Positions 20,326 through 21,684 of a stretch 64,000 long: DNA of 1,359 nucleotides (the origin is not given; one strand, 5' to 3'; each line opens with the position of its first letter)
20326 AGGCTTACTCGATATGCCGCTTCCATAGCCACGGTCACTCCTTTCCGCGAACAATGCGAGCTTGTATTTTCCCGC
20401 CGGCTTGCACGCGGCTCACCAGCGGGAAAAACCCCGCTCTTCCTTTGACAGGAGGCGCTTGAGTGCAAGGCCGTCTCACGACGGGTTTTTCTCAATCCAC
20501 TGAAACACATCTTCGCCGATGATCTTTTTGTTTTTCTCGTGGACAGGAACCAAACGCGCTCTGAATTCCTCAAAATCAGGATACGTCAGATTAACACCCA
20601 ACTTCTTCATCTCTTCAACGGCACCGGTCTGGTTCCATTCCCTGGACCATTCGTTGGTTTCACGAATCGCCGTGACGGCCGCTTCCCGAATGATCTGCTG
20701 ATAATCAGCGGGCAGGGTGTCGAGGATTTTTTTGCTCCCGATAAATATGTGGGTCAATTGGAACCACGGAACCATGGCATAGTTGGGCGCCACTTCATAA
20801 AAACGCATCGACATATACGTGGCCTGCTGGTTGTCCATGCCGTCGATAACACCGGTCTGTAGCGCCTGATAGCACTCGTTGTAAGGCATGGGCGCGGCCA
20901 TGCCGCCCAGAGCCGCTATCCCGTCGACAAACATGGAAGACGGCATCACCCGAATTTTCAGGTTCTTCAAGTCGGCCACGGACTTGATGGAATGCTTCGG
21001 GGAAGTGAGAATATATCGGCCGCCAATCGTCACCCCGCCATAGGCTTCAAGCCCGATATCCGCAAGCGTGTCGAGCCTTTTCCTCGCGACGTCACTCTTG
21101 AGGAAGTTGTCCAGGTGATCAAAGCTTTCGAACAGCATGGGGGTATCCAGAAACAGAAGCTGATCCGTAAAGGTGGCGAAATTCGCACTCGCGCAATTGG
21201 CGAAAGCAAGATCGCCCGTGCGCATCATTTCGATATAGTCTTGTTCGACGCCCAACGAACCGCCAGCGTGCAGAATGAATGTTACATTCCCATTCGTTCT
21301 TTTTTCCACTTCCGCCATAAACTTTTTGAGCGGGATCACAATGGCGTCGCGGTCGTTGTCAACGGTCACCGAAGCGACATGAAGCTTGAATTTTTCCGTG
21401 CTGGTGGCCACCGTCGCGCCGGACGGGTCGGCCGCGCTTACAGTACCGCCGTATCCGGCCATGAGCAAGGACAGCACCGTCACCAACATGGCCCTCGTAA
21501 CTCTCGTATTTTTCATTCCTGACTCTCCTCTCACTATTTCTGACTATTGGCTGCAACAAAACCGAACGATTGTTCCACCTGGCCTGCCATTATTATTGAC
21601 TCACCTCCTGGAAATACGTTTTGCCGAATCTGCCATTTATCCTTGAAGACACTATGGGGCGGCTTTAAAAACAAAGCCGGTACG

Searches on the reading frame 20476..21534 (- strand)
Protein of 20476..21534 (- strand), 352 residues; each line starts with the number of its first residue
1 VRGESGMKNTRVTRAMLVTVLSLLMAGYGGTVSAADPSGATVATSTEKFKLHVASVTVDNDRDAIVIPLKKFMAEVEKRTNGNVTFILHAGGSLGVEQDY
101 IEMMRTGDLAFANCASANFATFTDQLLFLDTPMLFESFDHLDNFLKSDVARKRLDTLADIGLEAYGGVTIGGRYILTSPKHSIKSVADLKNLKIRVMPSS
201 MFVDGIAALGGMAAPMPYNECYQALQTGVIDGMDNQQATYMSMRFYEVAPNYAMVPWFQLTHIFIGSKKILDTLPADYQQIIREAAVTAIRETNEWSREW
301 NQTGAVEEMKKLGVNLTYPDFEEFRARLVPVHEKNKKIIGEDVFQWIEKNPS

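Call 4: search_protein_families(library=pfam, proteins=[window:20476-21534:-])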
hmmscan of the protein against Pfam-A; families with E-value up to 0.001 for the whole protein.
window:20476-21534:- (352 aa): 1 family
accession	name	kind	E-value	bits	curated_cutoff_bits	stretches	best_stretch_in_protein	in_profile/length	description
PF03480.18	DctP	-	2.1e-56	191.8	23.4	1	60-334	6-281/286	Bacterial extracellular solute-binding protein, family 7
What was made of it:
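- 20476..21516 (-): TRAP periplasmic solute-binding protein DctP. PF03480, 192 bits (call 4).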

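Call 5: search_protein_families(library=ncbifam, proteins=[window:20476-21534:-])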
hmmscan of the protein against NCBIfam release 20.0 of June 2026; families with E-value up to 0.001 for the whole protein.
window:20476-21534:- (352 aa): 2 families
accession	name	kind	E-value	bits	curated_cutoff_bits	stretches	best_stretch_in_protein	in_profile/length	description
NF037995.1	TRAP_S1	subfamily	2e-55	188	50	1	57-323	4-267/271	TRAP transporter substrate-binding protein DctP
TIGR00787.1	dctP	subfamily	4e-42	144.4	175.05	1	68-312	14-256/257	DctP family TRAP transporter solute-binding subunit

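Call 35: search_solved_structures(query=window:20476-21534:-, max_evalue=1e-10)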
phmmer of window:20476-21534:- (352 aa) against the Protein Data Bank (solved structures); distinct sequences matched with E-value up to 1e-10: 77 (the best 60 are shown).
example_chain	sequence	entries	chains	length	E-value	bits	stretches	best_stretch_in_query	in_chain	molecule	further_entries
4nx1_A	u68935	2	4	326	2.8e-35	125.5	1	58-323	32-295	C4-dicarboxylate transport system substrate-binding protein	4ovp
4n15_A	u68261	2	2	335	6.5e-35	124.3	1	70-316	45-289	TRAP dicarboxylate transporter, DctP subunit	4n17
4ln5_A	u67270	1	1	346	7.2e-35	124.1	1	70-316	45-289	TRAP dicarboxylate transporter, DctP subunit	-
4n8y_A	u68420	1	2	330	6.6e-33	117.7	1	67-334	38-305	Putative TRAP-type C4-dicarboxylate transport system, binding periplasmic protein (DctP su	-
4x8r_A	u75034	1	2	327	1e-31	113.8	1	67-334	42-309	TRAP dicarboxylate transporter, DctP subunit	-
4p1l_A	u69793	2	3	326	1.2e-31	113.6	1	69-334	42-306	TRAP dicarboxylate transporter, DctP subunit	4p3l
4p47_A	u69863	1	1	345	6.8e-29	104.5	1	65-340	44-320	TRAP dicarboxylate transporter, DctP subunit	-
4xfe_A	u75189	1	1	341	3.2e-28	102.3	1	72-334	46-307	TRAP dicarboxylate transporter subunit DctP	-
7bbr_A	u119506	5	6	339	5.7e-28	101.4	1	72-345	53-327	Putative TRAP transporter solute receptor DctP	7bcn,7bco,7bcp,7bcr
4pf8_A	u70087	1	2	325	1.6e-27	100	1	69-334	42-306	TRAP-T family transporter, DctP (Periplasmic binding) subunit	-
4ovr_A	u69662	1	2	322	3.5e-27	98.9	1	69-333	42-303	TRAP dicarboxylate transporter, DctP subunit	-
4mhf_A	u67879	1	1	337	5.8e-27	98.1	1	58-334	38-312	TRAP dicarboxylate transporter, DctP subunit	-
4mij_A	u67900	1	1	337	5.8e-27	98.1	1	58-334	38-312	TRAP dicarboxylate transporter, DctP subunit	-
4ovq_A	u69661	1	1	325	3e-26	95.8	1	67-334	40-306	TRAP dicarboxylate ABC transporter, substrate-binding protein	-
4p9k_A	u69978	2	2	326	3.6e-26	95.5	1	56-346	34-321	TRAP dicarboxylate transporter, DctP subunit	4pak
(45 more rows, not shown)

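Call 44: find_homologous_proteins(query=window:20476-21516:-, max_evalue=1e-30)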
Query window:20476-21516:- (346 aa): 75 proteins with E <= 1e-30 among 4232 candidates.
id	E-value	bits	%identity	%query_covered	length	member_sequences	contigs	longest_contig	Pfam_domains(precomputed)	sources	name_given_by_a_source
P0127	7.1e-229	777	100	100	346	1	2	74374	PF03480.19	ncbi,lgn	-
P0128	3.6e-177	607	78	100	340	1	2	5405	PF03480.19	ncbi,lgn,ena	-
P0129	1.1e-172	592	76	100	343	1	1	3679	PF03480.19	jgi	jgi:TRAP-type C4-dicarboxylate transport system substrate-binding protein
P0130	3.2e-108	380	50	99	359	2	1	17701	PF03480.19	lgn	-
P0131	3.4e-102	360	48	99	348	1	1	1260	PF03480.19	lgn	-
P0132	3.4e-98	347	50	96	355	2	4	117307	PF03480.19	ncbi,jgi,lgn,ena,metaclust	metaclust:\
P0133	4.6e-93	330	50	90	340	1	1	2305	PF03480.19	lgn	-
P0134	7.0e-89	316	49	89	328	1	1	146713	PF03480.19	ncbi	-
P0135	2.2e-86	308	45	97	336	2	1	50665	PF03480.19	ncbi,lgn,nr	ncbi:MAG: TRAP transporter substrate-binding protein [Thermosediminibacteraceae bacterium]|nr:TRAP t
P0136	3.1e-84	301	46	90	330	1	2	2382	PF03480.19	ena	-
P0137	2.7e-82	295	42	90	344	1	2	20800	PF03480.19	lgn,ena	-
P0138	6.9e-82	294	46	87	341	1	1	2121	PF03480.19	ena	-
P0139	1.0e-80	290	43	96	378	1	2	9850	PF03480.19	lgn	-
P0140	1.1e-80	290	42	98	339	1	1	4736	PF03480.19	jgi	-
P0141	4.0e-80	288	45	86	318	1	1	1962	PF03480.19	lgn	-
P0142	5.6e-79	284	43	98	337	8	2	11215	PF03480.19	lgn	-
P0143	8.1e-54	201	45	64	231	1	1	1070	PF03480.19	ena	-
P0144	3.2e-44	170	37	76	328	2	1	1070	PF03480.19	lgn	-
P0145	3.2e-42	163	37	77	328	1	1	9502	PF03480.19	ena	-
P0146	3.0e-41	160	36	77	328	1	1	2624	PF03480.19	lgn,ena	-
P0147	6.3e-40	156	35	77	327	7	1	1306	PF03480.19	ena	-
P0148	2.7e-37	147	32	95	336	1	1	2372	PF03480.19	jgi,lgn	jgi:tripartite ATP-independent periplasmic transporter solute receptor, DctP family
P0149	8.9e-37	145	31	93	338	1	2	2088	PF03480.19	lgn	-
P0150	2.3e-36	144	34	78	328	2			PF03480.19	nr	nr:TRAP transporter substrate-binding protein [Bacillus sinesaloumensis]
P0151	3.3e-36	143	35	75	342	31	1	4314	PF03480.19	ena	-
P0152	4.5e-36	143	33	79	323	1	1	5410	PF03480.19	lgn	-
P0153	6.6e-36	142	35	76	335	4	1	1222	PF03480.19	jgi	-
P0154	1.2e-35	142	31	93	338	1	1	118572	PF03480.19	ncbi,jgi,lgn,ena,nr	ncbi:MAG: C4-dicarboxylate transporter [Firmicutes bacterium]|nr:C4-dicarboxylate transporter [Bacil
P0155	1.3e-35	141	33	78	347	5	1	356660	PF03480.19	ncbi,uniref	ncbi:TRAP transporter substrate-binding protein [Bacillus sp. JJ1562]|uniref:TRAP transporter substr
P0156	1.8e-35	141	31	95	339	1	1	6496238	PF03480.19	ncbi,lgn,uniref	ncbi:TRAP transporter substrate-binding protein [Sporomusa aerivorans]|uniref:TRAP transporter subst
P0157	3.3e-35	140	32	79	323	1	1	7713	PF03480.19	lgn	-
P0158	8.0e-35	139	30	93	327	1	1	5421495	PF03480.19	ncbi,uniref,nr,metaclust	ncbi:TRAP transporter substrate-binding protein [Geminicoccus roseus]|uniref:TRAP transporter substr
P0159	1.2e-34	138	30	93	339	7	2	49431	PF03480.19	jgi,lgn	jgi:tripartite ATP-independent transporter DctP family solute receptor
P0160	2.3e-34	137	32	77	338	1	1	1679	PF03480.19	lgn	-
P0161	2.6e-34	137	31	79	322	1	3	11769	PF03480.19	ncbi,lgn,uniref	ncbi:TRAP transporter substrate-binding protein [Paracoccus sp. (in: a-proteobacteria)]|uniref:TRAP 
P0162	3.1e-34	137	30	95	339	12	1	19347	PF03480.19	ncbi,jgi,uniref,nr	ncbi:TRAP transporter substrate-binding protein [Sporomusa sp.]|jgi:tripartite ATP-independent trans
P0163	3.6e-34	137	32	79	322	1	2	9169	PF03480.19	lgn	-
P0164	3.8e-34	137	30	93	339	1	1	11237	PF03480.19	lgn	-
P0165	5.6e-34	136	32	79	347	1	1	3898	PF03480.19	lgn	-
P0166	7.2e-34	136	31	83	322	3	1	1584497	PF03480.19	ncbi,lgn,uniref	ncbi:TRAP transporter substrate-binding protein [Vibrio sp. NTOU-M3]|uniref:TRAP transporter substra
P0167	9.1e-34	135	33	76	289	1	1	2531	PF03480.19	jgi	jgi:tripartite ATP-independent transporter DctP family solute receptor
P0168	1.6e-33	135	31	76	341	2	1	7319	PF03480.19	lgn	-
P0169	2.8e-33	134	32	79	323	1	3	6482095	PF03480.19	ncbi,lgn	ncbi:MAG: TRAP transporter substrate-binding protein [Devosia sp.]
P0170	3.5e-33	133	30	88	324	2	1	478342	PF03480.19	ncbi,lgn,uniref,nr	ncbi:TRAP transporter substrate-binding protein [Roseibium marinum]|uniref:Tripartite ATP-independen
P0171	3.7e-33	133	35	76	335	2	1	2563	PF03480.19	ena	-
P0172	8.1e-33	132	32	82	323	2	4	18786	PF03480.19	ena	-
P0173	9.2e-33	132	31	81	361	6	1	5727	PF03480.19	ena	-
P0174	1.0e-32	132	31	79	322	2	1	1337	PF03480.19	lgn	-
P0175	1.1e-32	132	31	79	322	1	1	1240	PF03480.19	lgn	-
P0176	1.2e-32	132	31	79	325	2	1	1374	PF03480.19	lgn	-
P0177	1.2e-32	132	32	79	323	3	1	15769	PF03480.19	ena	-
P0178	1.4e-32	131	32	79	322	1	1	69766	PF03480.19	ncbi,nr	ncbi:TRAP transporter substrate-binding protein [Geminicoccaceae bacterium 1502E]|nr:TRAP transporte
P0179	1.5e-32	131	31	74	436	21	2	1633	PF03480.19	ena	-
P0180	2.2e-32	131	31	79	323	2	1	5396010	PF03480.19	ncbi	ncbi:MAG: TRAP transporter substrate-binding protein [Acuticoccus sp.]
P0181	3.2e-32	130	31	78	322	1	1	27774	PF03480.19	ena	-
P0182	3.4e-32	130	31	85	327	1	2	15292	PF03480.19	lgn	-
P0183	3.8e-32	130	31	93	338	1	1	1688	PF03480.19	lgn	-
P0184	4.2e-32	130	30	79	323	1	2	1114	PF03480.19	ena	-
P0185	5.0e-32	130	30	80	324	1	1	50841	PF03480.19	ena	-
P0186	7.1e-32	129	29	90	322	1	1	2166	PF03480.19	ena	-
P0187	7.7e-32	129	29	90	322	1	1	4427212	PF03480.19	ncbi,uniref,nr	ncbi:TRAP transporter substrate-binding protein [Aurantimonas sp. HBX-1]|uniref:TRAP transporter sub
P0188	9.2e-32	129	31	79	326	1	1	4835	PF03480.19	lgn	-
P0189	1.2e-31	128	30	79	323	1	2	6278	PF03480.19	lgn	-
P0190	2.2e-31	128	29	81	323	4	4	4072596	PF03480.19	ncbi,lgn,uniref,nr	ncbi:C4-dicarboxylate ABC transporter [Vibrio nigripulchritudo]|uniref:TRAP transporter substrate-bi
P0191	3.2e-31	127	31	79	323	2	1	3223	PF03480.19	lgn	-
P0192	4.5e-31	127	31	81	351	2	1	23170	PF03480.19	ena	-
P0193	4.7e-31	126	29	79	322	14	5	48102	PF03480.19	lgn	-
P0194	5.3e-31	126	29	79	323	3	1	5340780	PF03480.19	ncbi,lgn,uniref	ncbi:TRAP transporter substrate-binding protein [Halomonas cupida]|uniref:TRAP transporter substrate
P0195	5.6e-31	126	31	79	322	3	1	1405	PF03480.19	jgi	jgi:tripartite ATP-independent transporter DctP family solute receptor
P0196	6.5e-31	126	31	79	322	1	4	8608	PF03480.19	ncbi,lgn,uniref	ncbi:TRAP transporter substrate-binding protein [Roseovarius sp.]|uniref:TRAP transporter substrate-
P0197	6.5e-31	126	32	77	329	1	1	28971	PF03480.19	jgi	jgi:tripartite ATP-independent transporter DctP family solute receptor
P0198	7.7e-31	126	30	79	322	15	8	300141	PF03480.19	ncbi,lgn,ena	-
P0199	8.0e-31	126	30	79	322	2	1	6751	PF03480.19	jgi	-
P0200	8.7e-31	126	33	76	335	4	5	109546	PF03480.19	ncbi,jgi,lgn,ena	-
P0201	9.1e-31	126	33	69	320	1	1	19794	PF03480.19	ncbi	-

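Call 45: find_encoding_contigs(protein=P0128, flank=10000, max_places=2)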
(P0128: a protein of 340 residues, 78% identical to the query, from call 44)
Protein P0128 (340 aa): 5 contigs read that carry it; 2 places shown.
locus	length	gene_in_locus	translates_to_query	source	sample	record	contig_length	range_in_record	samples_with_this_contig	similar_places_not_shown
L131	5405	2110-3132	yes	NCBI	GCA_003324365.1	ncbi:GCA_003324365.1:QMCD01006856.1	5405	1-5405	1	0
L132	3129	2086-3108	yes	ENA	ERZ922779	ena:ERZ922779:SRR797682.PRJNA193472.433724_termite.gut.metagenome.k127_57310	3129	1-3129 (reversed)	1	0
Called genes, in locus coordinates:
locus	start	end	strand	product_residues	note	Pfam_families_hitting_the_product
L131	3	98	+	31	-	?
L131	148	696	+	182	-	PF04290:DctQ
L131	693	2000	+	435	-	PF06808:DctM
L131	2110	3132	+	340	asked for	PF03480:DctP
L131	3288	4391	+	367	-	PF02615:Ldh_2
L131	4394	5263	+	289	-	PF01118:Semialdhyde_dh, PF09290:AcetDehyd-dimer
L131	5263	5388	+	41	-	-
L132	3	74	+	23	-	?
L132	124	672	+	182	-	PF04290:DctQ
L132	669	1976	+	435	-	PF06808:DctM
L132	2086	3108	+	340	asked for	PF03480:DctP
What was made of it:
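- The TRAP-Ldh2-DmpF-DmpG order is conserved in L131 (call 45).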

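Call 46: find_encoding_contigs(protein=P0130, flank=10000, max_places=2)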
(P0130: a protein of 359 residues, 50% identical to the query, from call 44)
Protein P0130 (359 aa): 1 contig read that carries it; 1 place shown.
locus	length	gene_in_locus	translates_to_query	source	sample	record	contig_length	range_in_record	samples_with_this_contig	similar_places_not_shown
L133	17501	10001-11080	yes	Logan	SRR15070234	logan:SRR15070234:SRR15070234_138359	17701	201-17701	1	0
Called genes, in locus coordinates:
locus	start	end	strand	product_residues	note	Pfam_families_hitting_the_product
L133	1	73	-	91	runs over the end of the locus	?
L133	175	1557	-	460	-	PF00890:FAD_binding_2 (faint), PF01134:GIDA, PF01266:DAO (faint), PF07992:Pyr_redox_2, PF12831:FAD_oxidored, PF13738:Pyr_redox_3, PF00070:Pyr_redox, PF02852:Pyr_redox_dim, +2 more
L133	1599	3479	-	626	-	PF02730:AFOR_N, PF01314:AFOR_C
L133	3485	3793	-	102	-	PF02597:ThiS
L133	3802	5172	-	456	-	PF00364:Biotin_lipoyl, PF25997:BSH_YhbJ (weak), PF02817:E3_binding, PF00198:2-oxoacid_dh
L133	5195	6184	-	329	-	PF02779:Transket_pyr, PF02780:Transketolase_C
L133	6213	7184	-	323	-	PF00676:E1_dh, PF00456:Transketolase_N (weak), PF02775:TPP_enzyme_C (faint)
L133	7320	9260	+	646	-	PF26965:MimR_N, PF01590:GAF, PF13426:PAS_9 (faint), PF00158:Sigma54_activat, PF14532:Sigma54_activ_2, PF07728:AAA_5, PF25601:AAA_lid_14, PF02954:HTH_8, +1 more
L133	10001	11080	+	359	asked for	PF03480:DctP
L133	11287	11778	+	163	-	PF04290:DctQ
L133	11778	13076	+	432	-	PF03600:CitMHS (weak), PF06808:DctM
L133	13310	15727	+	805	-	PF02901:PFL-like, PF01228:Gly_radical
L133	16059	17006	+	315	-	PF04055:Radical_SAM, PF13183:Fer4_8 (faint), PF13353:Fer4_12, PF00037:Fer4 (weak), PF13237:Fer4_10, PF14697:Fer4_21, PF12838:Fer4_7, PF13187:Fer4_9 (weak), +4 more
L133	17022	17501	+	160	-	?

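Call 47: find_encoding_contigs(protein=P0132, flank=10000, max_places=2)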
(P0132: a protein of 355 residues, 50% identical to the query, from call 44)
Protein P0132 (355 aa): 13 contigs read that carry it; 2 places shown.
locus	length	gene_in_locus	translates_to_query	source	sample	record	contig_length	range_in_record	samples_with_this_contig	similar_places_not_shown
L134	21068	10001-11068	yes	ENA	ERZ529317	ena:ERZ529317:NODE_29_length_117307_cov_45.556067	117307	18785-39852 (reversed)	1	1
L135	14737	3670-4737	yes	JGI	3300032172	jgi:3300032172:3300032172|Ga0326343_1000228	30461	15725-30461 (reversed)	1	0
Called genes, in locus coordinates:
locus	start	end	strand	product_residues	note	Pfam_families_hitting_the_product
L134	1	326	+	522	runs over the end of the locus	PF00496:SBP_bac_5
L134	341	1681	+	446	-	PF02129:Peptidase_S15, PF12697:Abhydrolase_6, PF00561:Abhydrolase_1, PF12146:Hydrolase_4, PF00326:Peptidase_S9 (weak)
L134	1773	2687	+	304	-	PF13489:Methyltransf_23 (weak), PF00398:RrnaAD, PF13847:Methyltransf_31, PF08241:Methyltransf_11, PF08242:Methyltransf_12 (weak), PF13649:Methyltransf_25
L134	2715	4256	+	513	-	PF00496:SBP_bac_5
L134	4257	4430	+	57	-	-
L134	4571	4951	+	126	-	-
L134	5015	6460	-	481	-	PF13384:HTH_23 (weak), PF13683:rve_3 (weak)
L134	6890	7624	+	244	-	PF00392:GntR, PF07729:FCD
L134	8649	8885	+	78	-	-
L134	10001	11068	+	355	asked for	PF03480:DctP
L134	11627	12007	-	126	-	-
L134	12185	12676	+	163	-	PF04290:DctQ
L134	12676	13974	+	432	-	PF03600:CitMHS (faint), PF06808:DctM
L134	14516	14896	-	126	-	-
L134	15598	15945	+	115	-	PF00070:Pyr_redox, PF07992:Pyr_redox_2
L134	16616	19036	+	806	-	PF02901:PFL-like, PF01228:Gly_radical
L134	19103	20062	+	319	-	PF13183:Fer4_8 (faint), PF13353:Fer4_12, PF04055:Radical_SAM, PF00037:Fer4 (weak), PF13237:Fer4_10 (weak), PF14697:Fer4_21, PF12838:Fer4_7, PF13187:Fer4_9 (weak), +1 more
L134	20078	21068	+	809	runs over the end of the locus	PF02901:PFL-like, PF01228:Gly_radical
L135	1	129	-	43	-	?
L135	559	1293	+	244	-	PF00392:GntR, PF07729:FCD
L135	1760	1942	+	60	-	-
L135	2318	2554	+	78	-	-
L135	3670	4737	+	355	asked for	PF03480:DctP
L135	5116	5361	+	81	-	-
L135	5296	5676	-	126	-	-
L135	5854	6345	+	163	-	PF04290:DctQ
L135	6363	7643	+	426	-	PF03600:CitMHS (faint), PF06808:DctM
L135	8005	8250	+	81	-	-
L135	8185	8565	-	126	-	-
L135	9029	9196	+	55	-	-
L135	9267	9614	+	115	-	PF00070:Pyr_redox, PF07992:Pyr_redox_2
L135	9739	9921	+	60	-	-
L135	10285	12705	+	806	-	PF02901:PFL-like, PF01228:Gly_radical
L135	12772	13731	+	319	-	PF13183:Fer4_8 (faint), PF13353:Fer4_12, PF04055:Radical_SAM, PF00037:Fer4 (weak), PF13237:Fer4_10 (weak), PF14697:Fer4_21, PF12838:Fer4_7, PF13187:Fer4_9 (weak), +1 more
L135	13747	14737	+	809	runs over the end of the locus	PF02901:PFL-like, PF01228:Gly_radical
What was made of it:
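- The conserved link is to an anion (TRAP) binding protein (calls 46, 47).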

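Call 48: search_protein_families(library=ncbifam, max_evalue=1e-50, proteins=[L133:13310-15727:+, L134:16616-19036:+, L134:20078-21067:+, L131:3288-4391:+])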
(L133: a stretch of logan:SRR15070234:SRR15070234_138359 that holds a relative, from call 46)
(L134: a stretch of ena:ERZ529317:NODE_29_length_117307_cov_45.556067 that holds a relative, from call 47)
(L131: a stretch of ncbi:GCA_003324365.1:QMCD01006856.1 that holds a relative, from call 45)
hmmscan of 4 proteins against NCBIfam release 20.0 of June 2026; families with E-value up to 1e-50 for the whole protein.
L133:13310-15727:+ (805 aa): 8 families
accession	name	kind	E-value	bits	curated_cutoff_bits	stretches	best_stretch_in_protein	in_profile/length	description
TIGR01774.1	PFL2-3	subfamily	1.4e-255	850.3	678.2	1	11-805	4-786/786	formate C-acetyltransferase/glycerol dehydratase family glycyl radical enzyme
NF007437.0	PRK09983.1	equivalog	9.2e-200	665.5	1109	2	11-474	3-460/765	formate C-acetyltransferase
NF048011.1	SfplDhtHpsGDes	equivalog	1.2e-197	658.9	1000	1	11-804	24-820/821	(2S)-3-sulfopropanediol dehydratase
NF048009.1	SfplDhtHpfGKleb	equivalog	6.5e-194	646.4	1000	1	11-803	26-822/824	(2S)-3-sulfopropanediol dehydratase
TIGR04394.1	choline_CutC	equivalog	1.9e-185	618.7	1050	1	11-801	3-784/789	choline trimethylamine-lyase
NF043068.1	glycl_HYPD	equivalog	1.2e-181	605.6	1100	1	11-804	2-783/784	trans-4-hydroxy-L-proline dehydratase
NF033718.1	indole_decarb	equivalog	2.3e-133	446.3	1100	1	103-804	150-867/868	indoleacetate decarboxylase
NF033715.1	glycyl_HPDL_Lrg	equivalog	4.5e-106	355.7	1150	1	106-611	165-688/901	4-hydroxyphenylacetate decarboxylase large subunit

L134:16616-19036:+ (806 aa): 8 families
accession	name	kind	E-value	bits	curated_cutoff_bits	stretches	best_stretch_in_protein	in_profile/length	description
TIGR01774.1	PFL2-3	subfamily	1e-259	864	678.2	1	11-804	4-785/786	formate C-acetyltransferase/glycerol dehydratase family glycyl radical enzyme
NF048011.1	SfplDhtHpsGDes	equivalog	1.7e-204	681.6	1000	1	8-804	21-820/821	(2S)-3-sulfopropanediol dehydratase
NF007437.0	PRK09983.1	equivalog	2.1e-202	674.3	1109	2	11-466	3-450/765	formate C-acetyltransferase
NF048009.1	SfplDhtHpfGKleb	equivalog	5.6e-195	649.9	1000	1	11-803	26-822/824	(2S)-3-sulfopropanediol dehydratase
TIGR04394.1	choline_CutC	equivalog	7e-189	630.1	1050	1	11-801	3-784/789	choline trimethylamine-lyase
NF043068.1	glycl_HYPD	equivalog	1.3e-179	599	1100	1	11-804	2-783/784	trans-4-hydroxy-L-proline dehydratase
NF033718.1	indole_decarb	equivalog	7.5e-136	454.5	1100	1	103-803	150-866/868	indoleacetate decarboxylase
NF033715.1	glycyl_HPDL_Lrg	equivalog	1.6e-102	343.9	1150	1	106-803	165-899/901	4-hydroxyphenylacetate decarboxylase large subunit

L134:20078-21067:+ (330 aa): 6 families
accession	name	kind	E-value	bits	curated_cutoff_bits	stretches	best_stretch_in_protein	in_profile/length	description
TIGR01774.1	PFL2-3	subfamily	3.3e-98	329.9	678.2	1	1-330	2-320/786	formate C-acetyltransferase/glycerol dehydratase family glycyl radical enzyme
NF048009.1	SfplDhtHpfGKleb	equivalog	1.6e-77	261.4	1000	1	4-328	27-345/824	(2S)-3-sulfopropanediol dehydratase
NF048011.1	SfplDhtHpsGDes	equivalog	6.2e-73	246.4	1000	1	2-324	23-344/821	(2S)-3-sulfopropanediol dehydratase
NF043068.1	glycl_HYPD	equivalog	2.4e-68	230.9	1100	1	3-325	2-314/784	trans-4-hydroxy-L-proline dehydratase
NF007437.0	PRK09983.1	equivalog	3.6e-64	217.1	1109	1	1-325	1-305/765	formate C-acetyltransferase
TIGR04394.1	choline_CutC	equivalog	2.4e-58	198.4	1050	1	3-327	3-320/789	choline trimethylamine-lyase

L131:3288-4391:+ (367 aa): 1 family
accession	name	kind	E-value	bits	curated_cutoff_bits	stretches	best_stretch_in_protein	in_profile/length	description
NF040650.1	sulfolac_dhydr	equivalog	1.7e-60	205.1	500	1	9-352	5-338/339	L-sulfolactate dehydrogenase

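Call 53: find_encoding_contigs(protein=P0134, flank=10000, max_places=1)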
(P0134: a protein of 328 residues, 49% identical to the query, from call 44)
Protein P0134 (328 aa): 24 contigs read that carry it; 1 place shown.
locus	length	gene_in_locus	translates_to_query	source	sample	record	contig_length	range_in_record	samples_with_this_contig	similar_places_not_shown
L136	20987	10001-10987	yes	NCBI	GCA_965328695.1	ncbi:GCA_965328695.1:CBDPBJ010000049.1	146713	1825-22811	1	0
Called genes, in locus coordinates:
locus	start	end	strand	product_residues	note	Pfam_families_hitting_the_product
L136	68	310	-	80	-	PF03693:ParD_antitoxin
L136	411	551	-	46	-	-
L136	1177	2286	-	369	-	-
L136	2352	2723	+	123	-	-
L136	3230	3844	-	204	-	PF00589:Phage_integrase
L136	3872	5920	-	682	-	PF26965:MimR_N, PF01590:GAF (weak), PF00989:PAS (weak), PF00158:Sigma54_activat, PF14532:Sigma54_activ_2, PF07728:AAA_5, PF25601:AAA_lid_14, PF02954:HTH_8, +3 more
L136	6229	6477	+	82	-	-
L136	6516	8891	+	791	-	PF02901:PFL-like, PF01228:Gly_radical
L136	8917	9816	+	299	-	PF13353:Fer4_12 (weak), PF04055:Radical_SAM, PF00037:Fer4 (weak), PF13237:Fer4_10, PF14697:Fer4_21, PF12838:Fer4_7, PF13187:Fer4_9, PF00037:Fer4 (weak), +4 more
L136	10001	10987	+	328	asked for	PF03480:DctP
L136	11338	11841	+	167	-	PF04290:DctQ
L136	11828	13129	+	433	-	PF03600:CitMHS (weak), PF06808:DctM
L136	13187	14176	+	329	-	PF13353:Fer4_12 (faint), PF00037:Fer4 (weak), PF13237:Fer4_10 (weak), PF14697:Fer4_21, PF12838:Fer4_7, PF13187:Fer4_9, PF00037:Fer4 (weak), PF04055:Radical_SAM, +4 more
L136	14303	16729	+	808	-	PF02901:PFL-like, PF01228:Gly_radical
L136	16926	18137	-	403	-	PF02515:CoA_transf_3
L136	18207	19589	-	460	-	PF00171:Aldedh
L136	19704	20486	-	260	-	PF00392:GntR, PF07729:FCD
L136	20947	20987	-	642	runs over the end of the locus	PF01590:GAF, PF00158:Sigma54_activat, PF14532:Sigma54_activ_2, PF25601:AAA_lid_14, PF02954:HTH_8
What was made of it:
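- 20476..21516 (-): Orthologues at 49-50% identity sit next to GREs in L133, L134/L135 and L136 (calls 46, 47, 53).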
